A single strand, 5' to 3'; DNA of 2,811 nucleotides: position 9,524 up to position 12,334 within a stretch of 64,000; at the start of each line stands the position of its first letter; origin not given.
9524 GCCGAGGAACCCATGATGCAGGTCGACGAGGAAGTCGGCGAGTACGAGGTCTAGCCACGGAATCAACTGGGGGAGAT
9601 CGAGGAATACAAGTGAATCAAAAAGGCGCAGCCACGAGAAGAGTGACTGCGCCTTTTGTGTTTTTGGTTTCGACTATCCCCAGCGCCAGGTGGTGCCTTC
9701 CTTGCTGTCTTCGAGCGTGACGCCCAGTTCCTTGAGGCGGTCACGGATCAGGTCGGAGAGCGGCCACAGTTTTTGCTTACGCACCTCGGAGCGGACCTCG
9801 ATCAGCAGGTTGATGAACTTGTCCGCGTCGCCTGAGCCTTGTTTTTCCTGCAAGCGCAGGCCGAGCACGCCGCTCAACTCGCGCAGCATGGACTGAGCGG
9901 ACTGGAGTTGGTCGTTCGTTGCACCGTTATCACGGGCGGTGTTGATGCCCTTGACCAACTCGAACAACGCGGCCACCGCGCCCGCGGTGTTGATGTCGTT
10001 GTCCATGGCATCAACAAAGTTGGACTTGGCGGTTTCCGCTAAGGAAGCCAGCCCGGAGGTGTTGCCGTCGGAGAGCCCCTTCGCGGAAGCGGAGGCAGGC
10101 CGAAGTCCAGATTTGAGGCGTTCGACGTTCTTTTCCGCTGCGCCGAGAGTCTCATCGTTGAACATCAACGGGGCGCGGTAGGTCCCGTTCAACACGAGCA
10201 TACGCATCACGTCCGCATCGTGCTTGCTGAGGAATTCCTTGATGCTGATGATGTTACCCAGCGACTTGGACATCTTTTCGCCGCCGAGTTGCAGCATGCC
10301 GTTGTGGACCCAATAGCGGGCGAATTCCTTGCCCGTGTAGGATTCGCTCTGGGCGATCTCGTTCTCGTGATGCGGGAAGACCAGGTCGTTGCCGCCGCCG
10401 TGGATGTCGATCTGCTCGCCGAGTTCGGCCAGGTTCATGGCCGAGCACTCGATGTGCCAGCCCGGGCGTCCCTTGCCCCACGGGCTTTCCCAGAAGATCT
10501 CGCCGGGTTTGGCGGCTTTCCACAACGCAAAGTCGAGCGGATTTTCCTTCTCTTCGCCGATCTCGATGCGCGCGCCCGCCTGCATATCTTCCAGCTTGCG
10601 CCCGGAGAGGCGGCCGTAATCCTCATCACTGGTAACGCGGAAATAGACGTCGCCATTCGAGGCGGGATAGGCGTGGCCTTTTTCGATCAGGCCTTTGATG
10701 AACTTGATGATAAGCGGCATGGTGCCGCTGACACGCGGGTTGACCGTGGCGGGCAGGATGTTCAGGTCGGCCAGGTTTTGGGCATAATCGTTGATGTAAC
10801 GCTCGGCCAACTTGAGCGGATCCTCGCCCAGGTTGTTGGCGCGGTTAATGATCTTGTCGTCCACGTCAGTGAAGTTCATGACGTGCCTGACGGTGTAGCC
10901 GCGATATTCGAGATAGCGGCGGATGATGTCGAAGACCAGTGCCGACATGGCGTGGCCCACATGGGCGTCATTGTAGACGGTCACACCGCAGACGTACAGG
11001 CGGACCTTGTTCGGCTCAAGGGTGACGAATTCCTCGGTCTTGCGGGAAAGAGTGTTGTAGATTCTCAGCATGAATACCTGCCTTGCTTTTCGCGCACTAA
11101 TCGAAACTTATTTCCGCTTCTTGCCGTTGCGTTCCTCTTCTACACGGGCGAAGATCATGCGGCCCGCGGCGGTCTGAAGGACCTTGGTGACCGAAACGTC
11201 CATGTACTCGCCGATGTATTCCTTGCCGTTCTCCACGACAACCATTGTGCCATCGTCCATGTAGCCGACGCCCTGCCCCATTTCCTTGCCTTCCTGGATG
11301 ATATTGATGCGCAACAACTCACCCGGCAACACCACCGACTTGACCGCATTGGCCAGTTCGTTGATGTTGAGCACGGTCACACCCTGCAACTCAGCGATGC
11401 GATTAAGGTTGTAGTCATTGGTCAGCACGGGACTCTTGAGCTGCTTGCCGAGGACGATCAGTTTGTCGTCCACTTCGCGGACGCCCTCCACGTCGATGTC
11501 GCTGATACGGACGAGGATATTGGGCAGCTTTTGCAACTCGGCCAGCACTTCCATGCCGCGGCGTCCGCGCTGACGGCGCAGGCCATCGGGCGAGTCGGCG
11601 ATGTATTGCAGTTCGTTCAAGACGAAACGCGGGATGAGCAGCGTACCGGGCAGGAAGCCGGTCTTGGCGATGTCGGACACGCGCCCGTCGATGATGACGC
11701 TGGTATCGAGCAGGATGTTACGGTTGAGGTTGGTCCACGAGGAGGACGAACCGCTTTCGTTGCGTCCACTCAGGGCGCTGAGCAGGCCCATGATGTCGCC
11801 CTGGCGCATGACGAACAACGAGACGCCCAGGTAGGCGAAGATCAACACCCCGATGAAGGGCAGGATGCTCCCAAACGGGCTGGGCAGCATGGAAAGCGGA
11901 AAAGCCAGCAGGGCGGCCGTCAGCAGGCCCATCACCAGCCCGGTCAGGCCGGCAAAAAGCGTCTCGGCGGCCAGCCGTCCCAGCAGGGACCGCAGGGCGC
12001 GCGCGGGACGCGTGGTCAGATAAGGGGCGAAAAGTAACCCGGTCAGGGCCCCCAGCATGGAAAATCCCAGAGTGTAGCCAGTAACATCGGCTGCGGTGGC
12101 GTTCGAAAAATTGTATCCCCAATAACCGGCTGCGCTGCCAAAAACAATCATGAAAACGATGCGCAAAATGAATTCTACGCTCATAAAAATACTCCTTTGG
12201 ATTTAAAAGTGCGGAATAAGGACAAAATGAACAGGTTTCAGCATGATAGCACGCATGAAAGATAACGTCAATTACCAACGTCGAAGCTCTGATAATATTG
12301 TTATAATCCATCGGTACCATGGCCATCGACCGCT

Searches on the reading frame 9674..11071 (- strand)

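Call 51: search_protein_families(library=pfam, proteins=[window:9674-11071:-], max_evalue=0.00001)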
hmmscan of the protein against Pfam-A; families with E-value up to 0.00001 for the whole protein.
window:9674-11071:- (465 aa): 4 families
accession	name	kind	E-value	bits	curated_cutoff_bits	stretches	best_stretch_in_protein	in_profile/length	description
PF01406.26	tRNA-synt_1e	-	6e-129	430.2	27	1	15-312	2-299/301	tRNA synthetases class I (C) catalytic domain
PF09190.17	DALR_2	-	2.3e-17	63.7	22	1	351-408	1-57/57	DALR domain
PF09334.17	tRNA-synt_1g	-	1.7e-12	47.2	20.1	1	34-106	12-84/391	tRNA synthetases class I (M)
PF00133.28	tRNA-synt_1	-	6.2e-09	35.5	22.7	0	227-299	335-408/414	tRNA synthetases class I (I, L, M and V)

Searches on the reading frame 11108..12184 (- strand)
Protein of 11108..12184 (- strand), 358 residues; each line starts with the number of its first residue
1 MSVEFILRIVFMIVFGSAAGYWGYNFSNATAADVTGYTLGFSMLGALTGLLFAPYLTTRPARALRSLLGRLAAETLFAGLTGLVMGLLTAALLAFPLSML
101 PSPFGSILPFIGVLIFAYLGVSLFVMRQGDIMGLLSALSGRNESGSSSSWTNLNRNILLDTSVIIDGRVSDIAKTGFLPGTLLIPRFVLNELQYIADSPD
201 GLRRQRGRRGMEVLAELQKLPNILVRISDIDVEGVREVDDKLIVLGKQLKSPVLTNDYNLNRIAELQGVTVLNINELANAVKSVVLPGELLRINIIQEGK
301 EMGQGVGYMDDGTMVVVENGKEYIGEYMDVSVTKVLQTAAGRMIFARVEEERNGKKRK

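Call 51: search_protein_families(library=pfam, proteins=[window:11108-12184:-], max_evalue=0.00001)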
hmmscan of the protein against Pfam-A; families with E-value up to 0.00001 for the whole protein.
window:11108-12184:- (358 aa): 2 families
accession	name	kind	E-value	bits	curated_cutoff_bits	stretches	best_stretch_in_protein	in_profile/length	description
PF01850.27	PIN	-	6.3e-08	33.7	23.6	1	157-265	1-119/120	PIN domain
PF01938.26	TRAM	-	2.8e-07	30.7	21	1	287-336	4-52/61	TRAM domain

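Call 69: search_protein_families(library=padloc, proteins=[window:11108-12184:-], max_evalue=0.00001)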
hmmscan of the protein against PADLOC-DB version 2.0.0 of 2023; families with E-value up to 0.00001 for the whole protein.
window:11108-12184:- (358 aa): 0 families
